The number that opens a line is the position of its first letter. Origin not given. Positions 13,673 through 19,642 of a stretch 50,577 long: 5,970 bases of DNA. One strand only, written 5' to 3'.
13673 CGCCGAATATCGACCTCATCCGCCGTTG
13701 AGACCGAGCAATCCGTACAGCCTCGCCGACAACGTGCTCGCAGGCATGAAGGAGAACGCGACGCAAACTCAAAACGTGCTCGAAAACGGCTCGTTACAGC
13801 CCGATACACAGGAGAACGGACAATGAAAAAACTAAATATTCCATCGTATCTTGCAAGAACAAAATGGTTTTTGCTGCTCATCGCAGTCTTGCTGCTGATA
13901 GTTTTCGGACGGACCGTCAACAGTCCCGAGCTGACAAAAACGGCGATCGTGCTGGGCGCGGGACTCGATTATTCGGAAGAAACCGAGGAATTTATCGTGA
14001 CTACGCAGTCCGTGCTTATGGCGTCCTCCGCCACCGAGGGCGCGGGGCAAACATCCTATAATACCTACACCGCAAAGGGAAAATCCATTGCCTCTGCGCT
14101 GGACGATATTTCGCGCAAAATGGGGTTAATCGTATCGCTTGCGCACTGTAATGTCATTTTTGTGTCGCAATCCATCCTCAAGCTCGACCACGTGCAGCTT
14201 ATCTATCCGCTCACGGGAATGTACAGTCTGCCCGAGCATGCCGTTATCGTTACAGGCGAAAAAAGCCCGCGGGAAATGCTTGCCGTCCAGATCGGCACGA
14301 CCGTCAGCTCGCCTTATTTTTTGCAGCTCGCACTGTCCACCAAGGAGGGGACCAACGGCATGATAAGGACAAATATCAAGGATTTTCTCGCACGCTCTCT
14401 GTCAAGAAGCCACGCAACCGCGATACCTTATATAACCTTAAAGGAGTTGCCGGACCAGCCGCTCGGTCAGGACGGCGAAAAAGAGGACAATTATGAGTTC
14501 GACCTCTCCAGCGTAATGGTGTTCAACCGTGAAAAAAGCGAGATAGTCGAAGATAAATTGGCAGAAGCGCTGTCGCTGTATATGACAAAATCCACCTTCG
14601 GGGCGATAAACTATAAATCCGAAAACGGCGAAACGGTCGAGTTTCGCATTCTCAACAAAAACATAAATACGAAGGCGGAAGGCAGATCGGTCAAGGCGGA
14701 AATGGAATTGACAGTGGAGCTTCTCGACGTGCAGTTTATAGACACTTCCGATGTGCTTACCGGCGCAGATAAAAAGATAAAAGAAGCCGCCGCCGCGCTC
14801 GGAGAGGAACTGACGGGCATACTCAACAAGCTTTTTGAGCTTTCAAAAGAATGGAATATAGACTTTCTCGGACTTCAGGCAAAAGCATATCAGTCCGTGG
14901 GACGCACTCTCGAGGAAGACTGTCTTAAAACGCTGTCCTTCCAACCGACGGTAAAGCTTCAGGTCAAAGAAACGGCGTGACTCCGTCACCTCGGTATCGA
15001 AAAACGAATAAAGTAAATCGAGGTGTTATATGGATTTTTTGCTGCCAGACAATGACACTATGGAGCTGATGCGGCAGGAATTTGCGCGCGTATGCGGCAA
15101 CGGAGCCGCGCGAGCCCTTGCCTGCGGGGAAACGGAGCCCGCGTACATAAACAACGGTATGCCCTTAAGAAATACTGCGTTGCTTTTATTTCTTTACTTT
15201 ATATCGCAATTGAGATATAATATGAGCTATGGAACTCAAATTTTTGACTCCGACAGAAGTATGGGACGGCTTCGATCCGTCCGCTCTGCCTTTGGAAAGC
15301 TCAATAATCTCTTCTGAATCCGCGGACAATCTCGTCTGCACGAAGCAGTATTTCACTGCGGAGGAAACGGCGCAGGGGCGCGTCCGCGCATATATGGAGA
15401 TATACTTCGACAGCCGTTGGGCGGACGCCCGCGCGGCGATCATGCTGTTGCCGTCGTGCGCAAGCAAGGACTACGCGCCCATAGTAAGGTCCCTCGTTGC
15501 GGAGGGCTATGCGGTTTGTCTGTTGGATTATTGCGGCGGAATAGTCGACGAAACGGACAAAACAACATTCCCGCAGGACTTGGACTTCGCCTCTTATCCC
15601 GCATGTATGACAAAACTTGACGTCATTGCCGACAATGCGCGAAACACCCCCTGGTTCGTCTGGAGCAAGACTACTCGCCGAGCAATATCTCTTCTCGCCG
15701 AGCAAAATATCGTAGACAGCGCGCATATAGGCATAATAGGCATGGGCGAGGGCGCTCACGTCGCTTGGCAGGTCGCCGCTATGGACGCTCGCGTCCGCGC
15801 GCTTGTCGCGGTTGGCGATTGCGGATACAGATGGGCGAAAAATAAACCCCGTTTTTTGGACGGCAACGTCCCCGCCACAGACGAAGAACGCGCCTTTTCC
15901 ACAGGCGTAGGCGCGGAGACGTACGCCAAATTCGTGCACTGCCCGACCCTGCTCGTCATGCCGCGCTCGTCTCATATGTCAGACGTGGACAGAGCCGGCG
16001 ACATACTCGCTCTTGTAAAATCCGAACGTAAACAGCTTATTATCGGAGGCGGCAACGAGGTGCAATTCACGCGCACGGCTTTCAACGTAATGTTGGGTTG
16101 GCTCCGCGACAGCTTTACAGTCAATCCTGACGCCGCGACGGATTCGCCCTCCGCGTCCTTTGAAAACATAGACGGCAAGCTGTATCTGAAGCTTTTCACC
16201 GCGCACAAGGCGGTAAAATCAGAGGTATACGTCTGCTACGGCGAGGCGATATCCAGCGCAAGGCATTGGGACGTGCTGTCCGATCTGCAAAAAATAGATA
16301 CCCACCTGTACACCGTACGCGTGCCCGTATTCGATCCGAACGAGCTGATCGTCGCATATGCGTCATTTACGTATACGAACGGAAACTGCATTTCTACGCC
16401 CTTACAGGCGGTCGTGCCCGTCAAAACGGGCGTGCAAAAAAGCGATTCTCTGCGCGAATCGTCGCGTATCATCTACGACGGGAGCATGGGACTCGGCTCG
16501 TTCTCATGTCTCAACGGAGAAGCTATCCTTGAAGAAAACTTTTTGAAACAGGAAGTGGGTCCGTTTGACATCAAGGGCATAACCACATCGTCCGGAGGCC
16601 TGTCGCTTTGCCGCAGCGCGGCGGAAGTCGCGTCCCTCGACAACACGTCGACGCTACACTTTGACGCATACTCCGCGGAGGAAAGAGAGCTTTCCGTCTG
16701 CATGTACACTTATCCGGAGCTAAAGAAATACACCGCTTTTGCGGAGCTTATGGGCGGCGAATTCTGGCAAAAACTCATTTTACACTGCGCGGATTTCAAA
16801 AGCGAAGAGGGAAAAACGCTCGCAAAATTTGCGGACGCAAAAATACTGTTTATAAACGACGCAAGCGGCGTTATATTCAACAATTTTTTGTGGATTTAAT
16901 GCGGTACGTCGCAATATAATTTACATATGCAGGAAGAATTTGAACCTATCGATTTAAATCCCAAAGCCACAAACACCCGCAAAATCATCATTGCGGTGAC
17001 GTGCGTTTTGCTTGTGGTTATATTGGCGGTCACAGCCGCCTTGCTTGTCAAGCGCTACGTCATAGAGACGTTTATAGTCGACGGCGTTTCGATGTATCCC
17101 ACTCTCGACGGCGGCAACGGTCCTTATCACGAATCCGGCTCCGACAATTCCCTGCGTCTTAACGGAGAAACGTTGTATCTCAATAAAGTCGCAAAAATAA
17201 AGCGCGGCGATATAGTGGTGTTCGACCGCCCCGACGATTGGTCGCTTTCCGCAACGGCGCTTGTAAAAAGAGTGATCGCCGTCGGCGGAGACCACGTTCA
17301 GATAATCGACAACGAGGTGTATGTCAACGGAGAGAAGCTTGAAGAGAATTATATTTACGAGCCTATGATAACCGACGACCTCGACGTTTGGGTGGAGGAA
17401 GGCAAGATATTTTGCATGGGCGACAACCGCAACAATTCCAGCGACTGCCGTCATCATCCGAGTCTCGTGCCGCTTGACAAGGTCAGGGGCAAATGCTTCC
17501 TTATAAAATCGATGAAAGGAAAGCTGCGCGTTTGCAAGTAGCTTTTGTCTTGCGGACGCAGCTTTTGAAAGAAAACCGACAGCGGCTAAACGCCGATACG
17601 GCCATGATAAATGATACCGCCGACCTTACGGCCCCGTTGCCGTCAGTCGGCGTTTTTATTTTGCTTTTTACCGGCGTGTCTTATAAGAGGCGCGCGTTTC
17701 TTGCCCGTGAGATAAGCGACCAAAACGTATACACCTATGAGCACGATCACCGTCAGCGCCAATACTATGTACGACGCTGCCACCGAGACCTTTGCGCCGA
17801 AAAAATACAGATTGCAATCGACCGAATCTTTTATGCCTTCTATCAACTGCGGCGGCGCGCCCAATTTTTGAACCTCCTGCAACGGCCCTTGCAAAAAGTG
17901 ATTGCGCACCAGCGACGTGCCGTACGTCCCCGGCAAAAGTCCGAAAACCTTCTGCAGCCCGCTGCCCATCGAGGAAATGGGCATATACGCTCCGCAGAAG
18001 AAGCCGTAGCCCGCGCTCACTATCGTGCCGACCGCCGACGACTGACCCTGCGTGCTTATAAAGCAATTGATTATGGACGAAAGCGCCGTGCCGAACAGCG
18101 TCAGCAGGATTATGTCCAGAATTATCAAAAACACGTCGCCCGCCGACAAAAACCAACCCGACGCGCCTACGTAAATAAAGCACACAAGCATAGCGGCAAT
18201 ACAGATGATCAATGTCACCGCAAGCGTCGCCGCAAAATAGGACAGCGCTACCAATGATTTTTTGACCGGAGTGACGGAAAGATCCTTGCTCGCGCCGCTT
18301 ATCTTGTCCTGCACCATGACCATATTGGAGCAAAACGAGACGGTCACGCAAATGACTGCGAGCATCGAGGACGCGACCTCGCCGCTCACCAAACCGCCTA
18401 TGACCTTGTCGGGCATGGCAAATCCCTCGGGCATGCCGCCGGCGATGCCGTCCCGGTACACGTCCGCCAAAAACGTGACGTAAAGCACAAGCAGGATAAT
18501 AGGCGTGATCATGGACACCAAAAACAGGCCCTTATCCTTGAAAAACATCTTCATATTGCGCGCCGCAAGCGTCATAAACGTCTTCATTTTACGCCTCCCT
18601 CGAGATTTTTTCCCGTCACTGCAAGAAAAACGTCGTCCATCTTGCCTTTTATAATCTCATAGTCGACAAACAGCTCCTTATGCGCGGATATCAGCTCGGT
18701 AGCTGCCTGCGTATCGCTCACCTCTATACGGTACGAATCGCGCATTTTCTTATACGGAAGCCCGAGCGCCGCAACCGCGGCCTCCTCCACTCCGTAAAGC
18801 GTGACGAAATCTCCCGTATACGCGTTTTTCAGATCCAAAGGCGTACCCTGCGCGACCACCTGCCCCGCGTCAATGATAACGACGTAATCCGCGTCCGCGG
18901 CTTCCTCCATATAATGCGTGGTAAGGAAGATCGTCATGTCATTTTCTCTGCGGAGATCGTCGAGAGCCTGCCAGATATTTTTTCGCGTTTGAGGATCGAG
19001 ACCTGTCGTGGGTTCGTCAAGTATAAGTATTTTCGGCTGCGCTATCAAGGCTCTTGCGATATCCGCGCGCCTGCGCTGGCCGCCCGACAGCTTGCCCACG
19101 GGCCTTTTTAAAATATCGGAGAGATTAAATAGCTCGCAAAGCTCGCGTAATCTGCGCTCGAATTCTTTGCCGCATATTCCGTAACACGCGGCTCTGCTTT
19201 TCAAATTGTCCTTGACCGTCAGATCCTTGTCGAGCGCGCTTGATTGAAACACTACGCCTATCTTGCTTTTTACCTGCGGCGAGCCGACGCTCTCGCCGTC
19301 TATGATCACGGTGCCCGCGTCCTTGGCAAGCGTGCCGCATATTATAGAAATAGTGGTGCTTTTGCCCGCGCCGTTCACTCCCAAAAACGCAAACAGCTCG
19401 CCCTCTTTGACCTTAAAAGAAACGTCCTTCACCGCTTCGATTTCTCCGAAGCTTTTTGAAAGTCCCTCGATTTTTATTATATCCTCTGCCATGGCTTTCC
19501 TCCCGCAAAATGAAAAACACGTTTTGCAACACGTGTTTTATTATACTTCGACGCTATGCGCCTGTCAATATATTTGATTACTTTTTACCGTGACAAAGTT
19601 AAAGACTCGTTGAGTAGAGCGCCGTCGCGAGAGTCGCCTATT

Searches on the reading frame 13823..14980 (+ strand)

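Call 55: search_protein_families(library=pfam, proteins=[window:13823-14980:+], max_evalue=0.00001)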
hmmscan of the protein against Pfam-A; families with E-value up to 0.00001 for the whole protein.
window:13823-14980:+ (385 aa): 2 families
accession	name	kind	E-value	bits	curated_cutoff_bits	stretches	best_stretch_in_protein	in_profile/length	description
PF25198.1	Spore_GerAC_N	-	2.8e-24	86.3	27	1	34-206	2-176/176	Spore germination protein N-terminal domain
PF05504.16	Spore_GerAC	-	1.6e-06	28.8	23.6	1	232-383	4-165/167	Spore germination B3/ GerAC like, C-terminal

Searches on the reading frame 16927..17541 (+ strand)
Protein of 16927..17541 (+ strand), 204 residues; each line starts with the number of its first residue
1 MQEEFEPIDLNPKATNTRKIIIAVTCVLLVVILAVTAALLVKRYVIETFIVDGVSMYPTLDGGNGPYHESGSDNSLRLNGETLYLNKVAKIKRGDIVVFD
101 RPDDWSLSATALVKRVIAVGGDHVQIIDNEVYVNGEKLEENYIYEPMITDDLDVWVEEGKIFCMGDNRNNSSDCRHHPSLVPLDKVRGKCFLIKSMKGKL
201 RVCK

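Call 55: search_protein_families(library=pfam, proteins=[window:16927-17541:+], max_evalue=0.00001)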
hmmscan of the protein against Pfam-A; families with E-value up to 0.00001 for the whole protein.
window:16927-17541:+ (204 aa): 1 family
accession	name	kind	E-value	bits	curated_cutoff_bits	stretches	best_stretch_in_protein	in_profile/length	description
PF10502.14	Peptidase_S26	-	3.6e-32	112.1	22.9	1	28-192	5-165/168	Signal peptidase, peptidase S26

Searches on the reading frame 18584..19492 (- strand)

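Call 55: search_protein_families(library=pfam, proteins=[window:18584-19492:-], max_evalue=0.00001)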
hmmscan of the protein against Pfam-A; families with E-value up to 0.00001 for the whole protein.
window:18584-19492:- (302 aa): 2 families
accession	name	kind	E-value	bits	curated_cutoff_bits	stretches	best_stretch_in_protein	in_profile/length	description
PF00005.33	ABC_tran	-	1.3e-36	126.6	25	1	21-163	1-137/137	ABC transporter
PF13304.12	AAA_21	-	7e-11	43.2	27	1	127-193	230-298/304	AAA domain, putative AbiEii toxin, Type IV TA system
